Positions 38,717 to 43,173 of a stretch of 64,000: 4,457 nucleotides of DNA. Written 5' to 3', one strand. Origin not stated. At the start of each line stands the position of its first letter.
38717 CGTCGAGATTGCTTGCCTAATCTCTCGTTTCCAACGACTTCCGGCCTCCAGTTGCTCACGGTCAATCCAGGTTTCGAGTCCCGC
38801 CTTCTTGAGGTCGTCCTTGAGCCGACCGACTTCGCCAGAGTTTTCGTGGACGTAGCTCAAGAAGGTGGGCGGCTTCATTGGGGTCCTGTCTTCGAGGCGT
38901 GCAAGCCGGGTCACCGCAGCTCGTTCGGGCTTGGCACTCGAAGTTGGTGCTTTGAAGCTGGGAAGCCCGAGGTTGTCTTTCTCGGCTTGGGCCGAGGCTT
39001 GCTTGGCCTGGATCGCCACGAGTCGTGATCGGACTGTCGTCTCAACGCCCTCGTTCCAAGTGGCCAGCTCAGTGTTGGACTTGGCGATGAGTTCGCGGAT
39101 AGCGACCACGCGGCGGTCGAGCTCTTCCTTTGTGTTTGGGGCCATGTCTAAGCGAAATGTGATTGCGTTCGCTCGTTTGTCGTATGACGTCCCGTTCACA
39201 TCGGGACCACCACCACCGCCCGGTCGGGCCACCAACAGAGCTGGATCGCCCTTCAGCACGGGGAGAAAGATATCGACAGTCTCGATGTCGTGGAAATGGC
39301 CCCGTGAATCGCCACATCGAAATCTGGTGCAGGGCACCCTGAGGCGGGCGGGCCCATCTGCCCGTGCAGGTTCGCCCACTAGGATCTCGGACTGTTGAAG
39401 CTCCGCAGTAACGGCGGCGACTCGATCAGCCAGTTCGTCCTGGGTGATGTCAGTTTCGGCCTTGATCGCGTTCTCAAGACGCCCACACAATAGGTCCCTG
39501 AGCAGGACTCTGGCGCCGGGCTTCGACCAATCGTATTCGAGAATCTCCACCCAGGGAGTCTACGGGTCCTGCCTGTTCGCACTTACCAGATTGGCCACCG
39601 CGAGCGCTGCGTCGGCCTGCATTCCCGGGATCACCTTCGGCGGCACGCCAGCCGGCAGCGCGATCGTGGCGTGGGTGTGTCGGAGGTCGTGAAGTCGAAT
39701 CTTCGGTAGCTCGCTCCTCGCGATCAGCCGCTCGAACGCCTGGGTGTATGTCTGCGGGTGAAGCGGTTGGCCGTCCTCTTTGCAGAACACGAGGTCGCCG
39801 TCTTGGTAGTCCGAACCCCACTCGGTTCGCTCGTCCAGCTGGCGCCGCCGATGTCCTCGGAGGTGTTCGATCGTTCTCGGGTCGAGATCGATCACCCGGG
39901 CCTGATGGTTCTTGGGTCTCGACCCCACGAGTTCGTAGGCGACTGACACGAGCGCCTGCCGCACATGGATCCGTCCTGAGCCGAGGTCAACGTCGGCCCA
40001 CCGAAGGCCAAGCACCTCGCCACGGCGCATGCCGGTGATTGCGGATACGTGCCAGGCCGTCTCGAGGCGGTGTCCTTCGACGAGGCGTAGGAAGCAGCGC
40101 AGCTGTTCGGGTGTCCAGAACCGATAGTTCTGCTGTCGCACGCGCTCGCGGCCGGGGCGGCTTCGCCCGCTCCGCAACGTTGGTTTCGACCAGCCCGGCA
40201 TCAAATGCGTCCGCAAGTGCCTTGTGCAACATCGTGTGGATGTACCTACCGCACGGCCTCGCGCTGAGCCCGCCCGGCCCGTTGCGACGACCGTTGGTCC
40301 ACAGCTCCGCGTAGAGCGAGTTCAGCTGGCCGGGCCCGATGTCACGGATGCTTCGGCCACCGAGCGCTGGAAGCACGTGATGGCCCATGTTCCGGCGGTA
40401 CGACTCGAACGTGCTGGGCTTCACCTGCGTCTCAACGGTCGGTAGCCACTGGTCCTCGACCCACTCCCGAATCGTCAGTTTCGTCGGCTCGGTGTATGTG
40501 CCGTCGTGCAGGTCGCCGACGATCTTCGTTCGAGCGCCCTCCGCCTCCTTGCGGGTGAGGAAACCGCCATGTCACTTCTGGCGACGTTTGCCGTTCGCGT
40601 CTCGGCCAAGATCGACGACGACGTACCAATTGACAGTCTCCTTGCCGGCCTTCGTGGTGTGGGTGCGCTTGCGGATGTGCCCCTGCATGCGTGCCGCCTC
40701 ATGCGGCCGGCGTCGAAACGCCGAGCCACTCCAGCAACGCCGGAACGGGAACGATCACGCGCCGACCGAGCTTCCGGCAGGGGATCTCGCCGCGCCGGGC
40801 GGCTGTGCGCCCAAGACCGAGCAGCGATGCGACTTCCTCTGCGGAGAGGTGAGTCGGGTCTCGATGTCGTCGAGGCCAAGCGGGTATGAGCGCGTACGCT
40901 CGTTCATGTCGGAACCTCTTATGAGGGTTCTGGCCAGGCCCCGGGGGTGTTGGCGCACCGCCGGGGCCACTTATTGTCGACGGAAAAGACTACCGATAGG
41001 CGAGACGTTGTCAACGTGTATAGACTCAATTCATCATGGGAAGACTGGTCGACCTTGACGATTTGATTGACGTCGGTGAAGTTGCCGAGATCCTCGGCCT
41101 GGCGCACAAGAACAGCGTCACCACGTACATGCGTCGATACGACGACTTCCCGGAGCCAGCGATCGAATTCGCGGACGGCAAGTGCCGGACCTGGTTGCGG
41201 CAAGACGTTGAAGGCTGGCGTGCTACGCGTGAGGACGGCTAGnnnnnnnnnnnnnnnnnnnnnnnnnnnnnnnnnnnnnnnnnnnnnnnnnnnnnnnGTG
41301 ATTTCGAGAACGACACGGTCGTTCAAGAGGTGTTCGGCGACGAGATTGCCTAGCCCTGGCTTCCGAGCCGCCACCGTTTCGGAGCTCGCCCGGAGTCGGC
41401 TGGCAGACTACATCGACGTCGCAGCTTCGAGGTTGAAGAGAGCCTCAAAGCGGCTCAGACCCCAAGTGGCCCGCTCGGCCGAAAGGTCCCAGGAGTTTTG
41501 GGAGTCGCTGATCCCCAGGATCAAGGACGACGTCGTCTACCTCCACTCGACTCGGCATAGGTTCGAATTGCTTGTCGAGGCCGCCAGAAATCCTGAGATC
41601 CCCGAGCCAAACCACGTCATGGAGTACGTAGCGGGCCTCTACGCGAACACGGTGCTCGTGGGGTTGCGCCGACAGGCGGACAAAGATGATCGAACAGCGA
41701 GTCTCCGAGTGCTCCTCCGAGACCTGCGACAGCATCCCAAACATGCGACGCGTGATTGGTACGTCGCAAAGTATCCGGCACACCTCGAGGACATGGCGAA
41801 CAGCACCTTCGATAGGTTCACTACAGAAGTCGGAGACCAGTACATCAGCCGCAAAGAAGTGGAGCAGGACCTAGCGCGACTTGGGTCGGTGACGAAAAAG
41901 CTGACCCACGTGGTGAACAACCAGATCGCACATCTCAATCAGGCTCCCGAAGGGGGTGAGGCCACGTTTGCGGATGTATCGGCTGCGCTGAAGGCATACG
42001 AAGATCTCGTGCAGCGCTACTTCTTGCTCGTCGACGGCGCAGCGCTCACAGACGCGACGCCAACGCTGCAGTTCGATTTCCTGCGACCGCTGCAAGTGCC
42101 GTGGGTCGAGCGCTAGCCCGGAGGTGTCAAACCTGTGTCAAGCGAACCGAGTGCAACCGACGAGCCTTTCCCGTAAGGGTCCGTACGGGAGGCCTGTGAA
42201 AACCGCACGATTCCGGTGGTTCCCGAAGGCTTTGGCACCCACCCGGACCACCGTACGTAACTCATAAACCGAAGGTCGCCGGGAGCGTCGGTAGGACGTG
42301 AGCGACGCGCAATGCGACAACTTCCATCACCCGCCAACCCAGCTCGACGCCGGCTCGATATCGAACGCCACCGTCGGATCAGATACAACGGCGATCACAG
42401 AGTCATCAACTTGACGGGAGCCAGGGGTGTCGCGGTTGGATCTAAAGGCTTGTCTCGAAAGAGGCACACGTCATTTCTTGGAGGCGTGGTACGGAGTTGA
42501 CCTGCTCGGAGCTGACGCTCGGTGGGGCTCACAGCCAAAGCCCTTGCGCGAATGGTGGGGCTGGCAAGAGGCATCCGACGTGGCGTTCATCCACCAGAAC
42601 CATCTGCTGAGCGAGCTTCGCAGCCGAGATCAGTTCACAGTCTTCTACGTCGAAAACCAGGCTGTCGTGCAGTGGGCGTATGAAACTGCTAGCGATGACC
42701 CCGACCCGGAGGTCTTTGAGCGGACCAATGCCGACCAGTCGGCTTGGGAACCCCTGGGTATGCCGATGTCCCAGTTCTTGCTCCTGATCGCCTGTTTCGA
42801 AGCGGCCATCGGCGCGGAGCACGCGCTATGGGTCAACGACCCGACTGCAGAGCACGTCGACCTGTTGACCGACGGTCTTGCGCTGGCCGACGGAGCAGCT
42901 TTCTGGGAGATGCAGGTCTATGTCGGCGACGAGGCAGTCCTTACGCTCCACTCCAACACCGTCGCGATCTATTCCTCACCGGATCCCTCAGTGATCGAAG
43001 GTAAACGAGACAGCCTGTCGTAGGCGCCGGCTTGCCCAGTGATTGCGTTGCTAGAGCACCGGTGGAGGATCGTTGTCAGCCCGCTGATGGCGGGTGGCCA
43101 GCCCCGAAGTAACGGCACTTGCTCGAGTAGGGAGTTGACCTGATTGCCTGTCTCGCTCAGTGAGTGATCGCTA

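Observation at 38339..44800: Decayed, lower-GC integrative island carrying TIR, nuclease-fold and unknown genes (defence-island signature)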

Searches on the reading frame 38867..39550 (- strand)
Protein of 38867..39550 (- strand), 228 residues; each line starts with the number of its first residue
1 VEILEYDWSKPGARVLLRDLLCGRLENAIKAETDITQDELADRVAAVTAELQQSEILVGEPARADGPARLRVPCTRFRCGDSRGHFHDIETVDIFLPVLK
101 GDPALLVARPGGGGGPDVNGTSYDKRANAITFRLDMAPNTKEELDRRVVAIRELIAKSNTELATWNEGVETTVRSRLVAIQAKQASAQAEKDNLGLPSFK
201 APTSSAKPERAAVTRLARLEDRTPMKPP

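Call 37: search_protein_representatives(protein=window:38867-39550:-)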
Query: 228 residues. Proteins with E-value up to 0.001 (for the whole library): 4; up to 1e-10: 1; up to 1e-30: 1. The best 4 are listed.
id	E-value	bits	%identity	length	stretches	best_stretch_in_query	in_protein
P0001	1.0e-144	496.0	100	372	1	1-228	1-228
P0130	7.1e-09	52.0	35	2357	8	65-107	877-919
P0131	2.2e-07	47.1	38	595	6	91-125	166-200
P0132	9.8e-04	35.2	28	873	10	69-105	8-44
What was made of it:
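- Closest known: Bacterial TIR-domain NADase defence proteins. Different: The N-terminal 228 residues have no detectable relative outside their own cluster (call 37).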

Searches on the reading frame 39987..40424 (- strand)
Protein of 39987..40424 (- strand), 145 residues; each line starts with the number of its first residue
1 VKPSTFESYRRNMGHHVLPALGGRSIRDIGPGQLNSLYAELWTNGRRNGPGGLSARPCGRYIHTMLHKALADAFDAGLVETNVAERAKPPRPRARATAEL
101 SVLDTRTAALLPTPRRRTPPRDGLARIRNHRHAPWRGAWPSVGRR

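Call 4: search_protein_families(library=pfam, proteins=[window:39987-40424:-], max_evalue=0.1)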
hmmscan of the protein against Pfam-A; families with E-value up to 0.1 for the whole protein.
window:39987-40424:- (145 aa): 1 family
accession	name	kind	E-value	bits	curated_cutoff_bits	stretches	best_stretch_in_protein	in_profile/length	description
PF14659.12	Phage_int_SAM_3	-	0.00013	22.5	22.6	1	2-41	18-57/58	Phage integrase, N-terminal SAM-like domain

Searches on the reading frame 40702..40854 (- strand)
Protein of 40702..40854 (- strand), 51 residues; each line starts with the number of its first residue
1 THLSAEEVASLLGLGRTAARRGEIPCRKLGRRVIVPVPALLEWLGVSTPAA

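Call 69: search_protein_families(library=pfam, proteins=[window:40702-40854:-], max_evalue=1)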
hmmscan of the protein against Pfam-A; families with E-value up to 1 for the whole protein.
seq(51 aa): 3 families
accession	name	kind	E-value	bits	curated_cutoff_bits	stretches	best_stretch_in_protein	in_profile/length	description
PF12728.13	HTH_17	-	4.9e-07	30.4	27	1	3-44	2-47/51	Helix-turn-helix domain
PF20432.4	Xre-like-HTH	-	0.079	13.7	25.8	1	2-21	23-42/63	Antitoxin Xre-like helix-turn-helix domain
PF13404.12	HTH_AsnC-type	-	0.32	11.3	27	0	3-21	18-36/42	AsnC-type helix-turn-helix domain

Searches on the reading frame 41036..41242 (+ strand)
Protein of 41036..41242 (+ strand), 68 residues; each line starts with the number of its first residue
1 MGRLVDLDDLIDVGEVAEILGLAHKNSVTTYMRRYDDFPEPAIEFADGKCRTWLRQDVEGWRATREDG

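Call 4: search_protein_families(library=pfam, proteins=[window:41036-41242:+], max_evalue=0.1)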
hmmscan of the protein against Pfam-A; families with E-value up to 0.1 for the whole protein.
window:41036-41242:+ (68 aa): 0 families

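Call 5: search_protein_families(library=padloc, proteins=[window:41036-41242:+], max_evalue=0.1)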
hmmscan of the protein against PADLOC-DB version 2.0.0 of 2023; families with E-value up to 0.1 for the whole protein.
window:41036-41242:+ (68 aa): 1 family
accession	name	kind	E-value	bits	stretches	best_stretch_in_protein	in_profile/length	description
PDLC04388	PDC-M06B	-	0.00032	18.7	1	9-65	80-133/174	-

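Call 20: search_protein_families(library=ncbifam, proteins=[window:41036-41242:+], max_evalue=0.1)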
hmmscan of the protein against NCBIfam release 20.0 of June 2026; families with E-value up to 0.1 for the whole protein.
window:41036-41242:+ (68 aa): 2 families
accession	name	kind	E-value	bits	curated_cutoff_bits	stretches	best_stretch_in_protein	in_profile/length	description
NF002636.0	PRK02304.1-5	equivalog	0.054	13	125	1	24-47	5-28/176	adenine phosphoribosyltransferase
NF033499.1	Xis_Gifsy_1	exception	0.057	13.5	60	1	11-63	9-62/92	excisionase Xis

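Call 101: search_protein_families(library=phrogs, proteins=[window:41036-41242:+], max_evalue=0.001)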
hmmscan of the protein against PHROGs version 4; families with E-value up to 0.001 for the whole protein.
window:41036-41242:+ (68 aa): 5 families
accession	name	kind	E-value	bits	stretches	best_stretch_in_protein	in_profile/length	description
phrog_597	-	DNA, RNA and nucleotide metabolism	1.1e-09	39.6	1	8-65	110-164/200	DNA binding protein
phrog_66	-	integration and excision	7.4e-06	26.9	1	7-65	90-143/412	excisionase and transcriptional regulator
phrog_6355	-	unknown function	0.00047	21.3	1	10-66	18-73/90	-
phrog_4745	-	DNA, RNA and nucleotide metabolism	0.00055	20.7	1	6-65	27-87/107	DNA binding protein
phrog_4996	-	unknown function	0.00084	20.2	1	8-65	33-93/99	-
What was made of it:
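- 41036..41242 (+): Intact 68-aa HTH DNA-binding protein (AlpA/excisionase-regulator type), divergent from xis-int; a backbone gene of the element family. PHROG 597 'DNA binding protein' 1e-9 and PHROG 66 'excisionase and transcriptional regulator' (call 101).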

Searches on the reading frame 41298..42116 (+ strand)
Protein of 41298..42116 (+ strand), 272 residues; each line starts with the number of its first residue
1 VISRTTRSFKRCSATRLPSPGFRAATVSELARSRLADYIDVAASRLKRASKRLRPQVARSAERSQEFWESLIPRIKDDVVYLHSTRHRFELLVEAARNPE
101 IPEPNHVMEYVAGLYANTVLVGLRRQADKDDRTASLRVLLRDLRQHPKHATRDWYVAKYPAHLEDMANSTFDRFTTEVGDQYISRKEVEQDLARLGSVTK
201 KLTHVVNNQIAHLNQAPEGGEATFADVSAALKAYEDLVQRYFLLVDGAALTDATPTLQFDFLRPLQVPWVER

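Call 20: search_protein_families(library=ncbifam, proteins=[window:41298-42116:+], max_evalue=0.1)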
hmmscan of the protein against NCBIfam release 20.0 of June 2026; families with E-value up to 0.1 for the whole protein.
window:41298-42116:+ (272 aa): 0 families

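Call 80: search_dna_similar(query=window:41298-42116:+, collection=plasmids, mode=protein, max_evalue=0.001, max_rows=10)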
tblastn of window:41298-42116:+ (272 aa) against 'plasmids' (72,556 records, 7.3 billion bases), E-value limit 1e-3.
No match.

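Call 101: search_protein_families(library=phrogs, proteins=[window:41298-42116:+], max_evalue=0.001)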
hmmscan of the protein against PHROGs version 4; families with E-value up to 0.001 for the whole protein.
window:41298-42116:+ (272 aa): 0 families
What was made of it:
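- Tried and rejected: No plasmid or PHROG homologues (calls 80, 101), so its motif could not be checked against relatives.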

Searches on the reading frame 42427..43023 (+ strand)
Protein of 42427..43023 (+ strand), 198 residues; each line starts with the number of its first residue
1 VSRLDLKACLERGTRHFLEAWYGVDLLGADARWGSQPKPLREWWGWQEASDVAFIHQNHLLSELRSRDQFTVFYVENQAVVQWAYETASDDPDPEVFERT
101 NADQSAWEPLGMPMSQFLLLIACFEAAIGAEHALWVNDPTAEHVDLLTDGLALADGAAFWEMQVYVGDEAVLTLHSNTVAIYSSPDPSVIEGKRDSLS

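Call 4: search_protein_families(library=pfam, proteins=[window:42427-43023:+], max_evalue=0.1)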
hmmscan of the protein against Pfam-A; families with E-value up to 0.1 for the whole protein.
window:42427-43023:+ (198 aa): 0 families

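Call 5: search_protein_families(library=padloc, proteins=[window:42427-43023:+], max_evalue=0.1)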
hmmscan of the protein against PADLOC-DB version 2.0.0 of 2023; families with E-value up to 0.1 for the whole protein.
window:42427-43023:+ (198 aa): 0 families

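Call 20: search_protein_families(library=ncbifam, proteins=[window:42427-43023:+], max_evalue=0.1)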
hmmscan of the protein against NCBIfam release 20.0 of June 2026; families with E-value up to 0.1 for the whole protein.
window:42427-43023:+ (198 aa): 0 families

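Call 36: find_homologous_proteins(query=window:42427-43023:+, max_evalue=0.001)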
Query window:42427-43023:+ (198 aa): 1 proteins with E <= 0.001 among 267 candidates.
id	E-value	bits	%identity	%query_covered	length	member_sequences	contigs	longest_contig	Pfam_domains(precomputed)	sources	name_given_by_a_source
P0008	1.8e-131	454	100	100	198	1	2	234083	-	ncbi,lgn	-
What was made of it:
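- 42427..43023 (+): Outside the element: a 198-aa Trp-rich ORFan (9 Trp) with a coding-like GC pattern. Only itself is found among 5.8e9 clusters (call 36).
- Checked: The 198-aa ORF has 9 Trp and no homologue (call 36).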

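Call 69: search_protein_families(library=pfam, proteins=[window:42427-43023:+], max_evalue=1)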
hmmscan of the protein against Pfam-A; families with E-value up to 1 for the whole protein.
window:42427-43023:+ (198 aa): 0 families
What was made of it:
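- Tried and rejected: No homologue (call 36) and no Pfam hit even at E≤1 (call 69).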

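Call 101: search_protein_families(library=phrogs, proteins=[window:42427-43023:+], max_evalue=0.001)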
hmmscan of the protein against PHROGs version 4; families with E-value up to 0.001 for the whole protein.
window:42427-43023:+ (198 aa): 0 families
